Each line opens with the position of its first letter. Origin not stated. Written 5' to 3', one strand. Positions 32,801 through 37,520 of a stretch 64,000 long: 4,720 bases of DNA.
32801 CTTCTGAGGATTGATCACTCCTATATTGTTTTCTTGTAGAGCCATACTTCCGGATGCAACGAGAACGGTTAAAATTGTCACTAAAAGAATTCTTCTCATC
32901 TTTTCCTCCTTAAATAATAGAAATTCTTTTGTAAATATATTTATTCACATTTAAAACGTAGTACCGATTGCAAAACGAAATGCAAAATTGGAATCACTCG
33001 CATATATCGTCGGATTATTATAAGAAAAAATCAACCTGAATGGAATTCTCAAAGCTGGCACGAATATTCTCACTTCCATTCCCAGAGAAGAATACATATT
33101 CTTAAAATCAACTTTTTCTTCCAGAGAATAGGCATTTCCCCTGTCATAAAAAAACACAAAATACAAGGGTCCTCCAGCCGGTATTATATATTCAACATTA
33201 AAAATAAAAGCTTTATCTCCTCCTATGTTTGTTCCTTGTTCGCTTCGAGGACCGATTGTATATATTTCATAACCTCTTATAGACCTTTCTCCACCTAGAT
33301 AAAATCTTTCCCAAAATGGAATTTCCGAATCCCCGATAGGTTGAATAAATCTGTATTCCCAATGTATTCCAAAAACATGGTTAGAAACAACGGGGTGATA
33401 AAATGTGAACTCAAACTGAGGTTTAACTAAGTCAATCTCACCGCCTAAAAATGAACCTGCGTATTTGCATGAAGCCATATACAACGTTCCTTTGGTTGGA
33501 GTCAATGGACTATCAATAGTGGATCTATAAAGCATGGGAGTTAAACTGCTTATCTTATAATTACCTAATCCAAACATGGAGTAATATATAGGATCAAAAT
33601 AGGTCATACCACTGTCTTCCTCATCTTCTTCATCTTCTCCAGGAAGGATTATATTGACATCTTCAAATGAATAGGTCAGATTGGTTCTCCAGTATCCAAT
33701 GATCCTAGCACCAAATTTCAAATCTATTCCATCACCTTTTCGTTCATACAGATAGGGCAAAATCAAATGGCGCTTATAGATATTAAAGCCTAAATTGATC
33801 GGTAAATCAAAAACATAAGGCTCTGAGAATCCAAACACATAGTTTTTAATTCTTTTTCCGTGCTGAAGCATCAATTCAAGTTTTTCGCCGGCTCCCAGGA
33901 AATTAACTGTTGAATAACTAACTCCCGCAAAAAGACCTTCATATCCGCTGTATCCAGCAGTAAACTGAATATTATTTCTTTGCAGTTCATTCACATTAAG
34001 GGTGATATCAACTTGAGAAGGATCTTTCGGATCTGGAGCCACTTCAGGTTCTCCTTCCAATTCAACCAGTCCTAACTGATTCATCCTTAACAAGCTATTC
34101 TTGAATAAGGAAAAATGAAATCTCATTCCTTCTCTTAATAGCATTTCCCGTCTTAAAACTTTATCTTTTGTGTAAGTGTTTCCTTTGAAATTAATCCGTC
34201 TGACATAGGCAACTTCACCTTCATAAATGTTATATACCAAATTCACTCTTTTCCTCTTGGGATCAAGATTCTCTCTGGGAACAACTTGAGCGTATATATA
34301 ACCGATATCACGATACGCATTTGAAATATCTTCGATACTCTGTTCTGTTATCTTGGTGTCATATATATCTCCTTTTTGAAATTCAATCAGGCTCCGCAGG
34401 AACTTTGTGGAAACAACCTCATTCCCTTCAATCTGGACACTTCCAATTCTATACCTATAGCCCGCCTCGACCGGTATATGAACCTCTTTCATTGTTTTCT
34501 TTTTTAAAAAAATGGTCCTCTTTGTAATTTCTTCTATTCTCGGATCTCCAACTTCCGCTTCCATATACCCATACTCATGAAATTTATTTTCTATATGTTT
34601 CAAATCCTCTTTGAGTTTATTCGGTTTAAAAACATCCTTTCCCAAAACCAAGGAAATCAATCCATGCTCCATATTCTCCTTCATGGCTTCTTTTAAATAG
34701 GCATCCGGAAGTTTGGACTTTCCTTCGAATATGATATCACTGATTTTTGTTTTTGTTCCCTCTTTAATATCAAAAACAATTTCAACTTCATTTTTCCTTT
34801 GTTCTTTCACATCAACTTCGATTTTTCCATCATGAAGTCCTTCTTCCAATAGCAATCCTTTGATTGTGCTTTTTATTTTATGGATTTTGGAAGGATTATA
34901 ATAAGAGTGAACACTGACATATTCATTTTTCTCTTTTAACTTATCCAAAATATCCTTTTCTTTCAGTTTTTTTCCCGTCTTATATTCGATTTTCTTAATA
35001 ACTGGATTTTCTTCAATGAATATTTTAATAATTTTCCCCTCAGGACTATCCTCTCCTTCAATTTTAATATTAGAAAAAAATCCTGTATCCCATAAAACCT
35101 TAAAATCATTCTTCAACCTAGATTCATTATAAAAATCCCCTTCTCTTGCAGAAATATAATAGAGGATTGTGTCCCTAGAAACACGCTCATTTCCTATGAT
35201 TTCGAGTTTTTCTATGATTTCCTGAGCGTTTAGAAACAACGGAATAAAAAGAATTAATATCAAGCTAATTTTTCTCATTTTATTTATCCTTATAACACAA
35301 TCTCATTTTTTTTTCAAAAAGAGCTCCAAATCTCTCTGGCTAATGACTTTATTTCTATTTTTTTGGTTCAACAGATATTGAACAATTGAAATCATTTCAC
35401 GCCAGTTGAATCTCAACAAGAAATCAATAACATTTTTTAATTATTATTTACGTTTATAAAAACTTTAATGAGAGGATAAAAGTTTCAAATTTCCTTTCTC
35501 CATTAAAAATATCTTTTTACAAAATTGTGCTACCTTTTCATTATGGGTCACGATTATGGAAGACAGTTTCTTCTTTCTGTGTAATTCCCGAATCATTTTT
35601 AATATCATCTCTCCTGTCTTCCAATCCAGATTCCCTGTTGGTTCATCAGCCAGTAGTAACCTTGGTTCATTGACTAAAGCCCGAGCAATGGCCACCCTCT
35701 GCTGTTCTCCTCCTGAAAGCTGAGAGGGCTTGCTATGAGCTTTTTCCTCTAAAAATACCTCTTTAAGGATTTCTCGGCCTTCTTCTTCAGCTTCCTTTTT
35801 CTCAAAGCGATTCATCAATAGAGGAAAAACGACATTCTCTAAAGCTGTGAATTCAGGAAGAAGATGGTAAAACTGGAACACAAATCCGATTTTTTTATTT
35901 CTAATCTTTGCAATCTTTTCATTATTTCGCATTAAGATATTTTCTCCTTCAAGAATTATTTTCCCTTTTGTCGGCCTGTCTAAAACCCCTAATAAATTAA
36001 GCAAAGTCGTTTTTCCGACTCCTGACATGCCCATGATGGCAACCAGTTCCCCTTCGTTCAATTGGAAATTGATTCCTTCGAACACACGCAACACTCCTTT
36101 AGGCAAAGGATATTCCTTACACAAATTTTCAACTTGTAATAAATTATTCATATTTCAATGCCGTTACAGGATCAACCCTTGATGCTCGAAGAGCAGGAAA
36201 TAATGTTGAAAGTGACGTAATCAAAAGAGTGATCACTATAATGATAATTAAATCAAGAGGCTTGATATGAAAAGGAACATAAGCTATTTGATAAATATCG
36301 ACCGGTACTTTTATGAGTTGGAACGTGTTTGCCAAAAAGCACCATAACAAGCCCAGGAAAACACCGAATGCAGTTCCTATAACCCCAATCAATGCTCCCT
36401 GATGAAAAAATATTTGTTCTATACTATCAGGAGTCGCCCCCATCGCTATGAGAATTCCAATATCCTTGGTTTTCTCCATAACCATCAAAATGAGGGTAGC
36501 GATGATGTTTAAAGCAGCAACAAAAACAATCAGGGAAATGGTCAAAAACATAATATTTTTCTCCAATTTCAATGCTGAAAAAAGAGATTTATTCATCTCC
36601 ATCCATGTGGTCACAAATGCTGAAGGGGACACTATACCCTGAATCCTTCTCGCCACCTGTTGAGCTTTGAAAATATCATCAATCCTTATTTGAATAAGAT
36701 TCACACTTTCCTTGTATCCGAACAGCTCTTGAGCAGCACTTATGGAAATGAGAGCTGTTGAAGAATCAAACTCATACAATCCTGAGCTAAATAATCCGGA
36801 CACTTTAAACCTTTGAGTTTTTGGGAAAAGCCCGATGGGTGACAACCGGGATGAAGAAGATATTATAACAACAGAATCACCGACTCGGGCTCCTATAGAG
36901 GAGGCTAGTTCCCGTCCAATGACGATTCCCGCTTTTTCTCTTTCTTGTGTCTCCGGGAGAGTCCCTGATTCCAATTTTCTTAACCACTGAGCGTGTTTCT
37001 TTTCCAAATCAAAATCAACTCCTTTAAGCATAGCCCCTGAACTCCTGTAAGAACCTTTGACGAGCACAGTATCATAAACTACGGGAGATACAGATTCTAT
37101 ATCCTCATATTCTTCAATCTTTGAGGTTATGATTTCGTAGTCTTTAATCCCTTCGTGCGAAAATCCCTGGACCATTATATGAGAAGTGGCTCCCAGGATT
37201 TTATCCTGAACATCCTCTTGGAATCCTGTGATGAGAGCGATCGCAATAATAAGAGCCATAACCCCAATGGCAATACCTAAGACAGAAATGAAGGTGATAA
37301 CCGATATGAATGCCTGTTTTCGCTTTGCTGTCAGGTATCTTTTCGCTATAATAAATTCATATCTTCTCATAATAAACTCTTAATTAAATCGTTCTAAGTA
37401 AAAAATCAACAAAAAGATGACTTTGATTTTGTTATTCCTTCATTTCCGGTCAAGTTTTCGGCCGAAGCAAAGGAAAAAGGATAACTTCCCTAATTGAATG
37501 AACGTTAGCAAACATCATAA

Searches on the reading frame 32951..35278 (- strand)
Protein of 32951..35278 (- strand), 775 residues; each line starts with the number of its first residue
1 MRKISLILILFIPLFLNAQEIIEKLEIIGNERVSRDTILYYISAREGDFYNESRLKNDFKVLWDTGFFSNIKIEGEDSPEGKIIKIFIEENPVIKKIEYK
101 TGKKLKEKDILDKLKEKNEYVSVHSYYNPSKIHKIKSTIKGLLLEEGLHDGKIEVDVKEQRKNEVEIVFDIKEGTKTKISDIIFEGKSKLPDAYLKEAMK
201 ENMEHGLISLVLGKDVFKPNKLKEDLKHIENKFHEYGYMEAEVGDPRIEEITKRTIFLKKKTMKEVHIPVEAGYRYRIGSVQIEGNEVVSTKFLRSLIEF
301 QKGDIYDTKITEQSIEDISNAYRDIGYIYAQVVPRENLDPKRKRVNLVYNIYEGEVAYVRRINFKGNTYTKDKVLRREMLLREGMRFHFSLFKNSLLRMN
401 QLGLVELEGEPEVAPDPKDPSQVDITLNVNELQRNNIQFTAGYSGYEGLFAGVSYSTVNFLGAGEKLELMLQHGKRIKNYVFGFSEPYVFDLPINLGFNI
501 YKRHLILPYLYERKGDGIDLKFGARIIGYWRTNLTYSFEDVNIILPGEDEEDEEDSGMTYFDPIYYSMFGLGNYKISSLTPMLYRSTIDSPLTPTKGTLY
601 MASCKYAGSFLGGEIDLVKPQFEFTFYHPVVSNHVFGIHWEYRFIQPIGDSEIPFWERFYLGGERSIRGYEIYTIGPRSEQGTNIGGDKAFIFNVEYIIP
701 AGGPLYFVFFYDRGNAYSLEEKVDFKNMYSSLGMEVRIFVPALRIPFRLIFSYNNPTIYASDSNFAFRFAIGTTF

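Call 73: search_protein_families(library=pfam, proteins=[window:32951-35278:-], max_evalue=0.000001)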
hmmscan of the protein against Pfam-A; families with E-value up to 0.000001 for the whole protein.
window:32951-35278:- (775 aa): 2 families
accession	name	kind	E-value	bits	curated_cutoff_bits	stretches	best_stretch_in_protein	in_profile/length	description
PF07244.20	POTRA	-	9.6e-55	183.7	21.3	4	276-354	1-79/79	Surface antigen variable number repeat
PF01103.29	Omp85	-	2.5e-48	165.7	24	1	459-775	1-325/325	Omp85 superfamily domain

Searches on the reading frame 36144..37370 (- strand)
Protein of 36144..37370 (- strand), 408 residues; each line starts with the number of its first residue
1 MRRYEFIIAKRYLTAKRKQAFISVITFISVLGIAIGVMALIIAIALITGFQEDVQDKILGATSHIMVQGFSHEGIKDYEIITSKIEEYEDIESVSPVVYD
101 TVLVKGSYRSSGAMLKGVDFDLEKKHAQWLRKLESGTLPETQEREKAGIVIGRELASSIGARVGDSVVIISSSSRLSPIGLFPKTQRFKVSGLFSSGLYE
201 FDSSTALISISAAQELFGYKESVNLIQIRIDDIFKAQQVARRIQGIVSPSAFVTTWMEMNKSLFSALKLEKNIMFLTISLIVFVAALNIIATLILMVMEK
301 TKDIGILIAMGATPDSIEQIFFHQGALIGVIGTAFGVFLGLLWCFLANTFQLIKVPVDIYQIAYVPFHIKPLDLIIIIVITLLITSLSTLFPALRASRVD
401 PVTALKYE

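Call 73: search_protein_families(library=pfam, proteins=[window:36144-37370:-], max_evalue=0.000001)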
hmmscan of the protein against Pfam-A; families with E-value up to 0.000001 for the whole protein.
window:36144-37370:- (408 aa): 2 families
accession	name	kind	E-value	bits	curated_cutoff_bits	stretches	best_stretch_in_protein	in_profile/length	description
PF12704.14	MacB_PCD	-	1.6e-21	78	27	1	26-244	1-205/207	MacB-like periplasmic core domain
PF02687.27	FtsX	-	1.4e-17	64.2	25.5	1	278-401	4-120/120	FtsX-like permease C-terminal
